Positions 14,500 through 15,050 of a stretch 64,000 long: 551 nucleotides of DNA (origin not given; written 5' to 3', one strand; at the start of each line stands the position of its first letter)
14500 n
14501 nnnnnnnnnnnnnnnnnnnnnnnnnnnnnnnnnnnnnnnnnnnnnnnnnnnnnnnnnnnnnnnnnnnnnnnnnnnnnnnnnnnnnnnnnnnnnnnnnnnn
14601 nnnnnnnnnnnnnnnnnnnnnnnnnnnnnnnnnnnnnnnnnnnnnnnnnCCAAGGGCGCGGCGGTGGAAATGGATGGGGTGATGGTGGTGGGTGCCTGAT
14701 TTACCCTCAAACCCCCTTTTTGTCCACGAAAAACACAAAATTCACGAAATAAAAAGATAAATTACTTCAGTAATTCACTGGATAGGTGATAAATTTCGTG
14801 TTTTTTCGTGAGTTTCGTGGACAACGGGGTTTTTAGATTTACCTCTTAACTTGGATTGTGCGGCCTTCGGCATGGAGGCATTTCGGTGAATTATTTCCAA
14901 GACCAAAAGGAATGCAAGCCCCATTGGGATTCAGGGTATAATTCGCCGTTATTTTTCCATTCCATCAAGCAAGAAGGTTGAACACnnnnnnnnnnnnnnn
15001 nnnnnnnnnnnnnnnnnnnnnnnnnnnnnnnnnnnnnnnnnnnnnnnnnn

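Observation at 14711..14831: Palindromic element built from CACGAAA heptads at helical spacing (copy A)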

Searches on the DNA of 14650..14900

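Call 78: search_rna_families(source=window, start=14650, end=14900, threshold=evalue, max_evalue=1)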
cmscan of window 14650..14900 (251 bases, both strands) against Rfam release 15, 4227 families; matches with E-value up to 1: 5.
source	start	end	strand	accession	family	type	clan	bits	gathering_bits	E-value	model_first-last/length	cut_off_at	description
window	14719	14826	-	RF03839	MIR2599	Gene; miRNA;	-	20.5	120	0.11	1-132/132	no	MIR2599 microRNA precursor family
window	14720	14823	+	RF03839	MIR2599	Gene; miRNA;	-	19.4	120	0.21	1-132/132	no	MIR2599 microRNA precursor family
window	14720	14824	+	RF04128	MIR8562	Gene; miRNA;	-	19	211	0.18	1-242/242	no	MIR8562 microRNA precursor family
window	14665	14726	+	RF03507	mir-4429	Gene; miRNA;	-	18.1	97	0.088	1-73/73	no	mir-4429 microRNA precursor family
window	14697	14844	-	RF04251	MIR5070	Gene; miRNA;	CL00139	17.5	100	0.76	1-116/116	no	MIR5070 microRNA precursor family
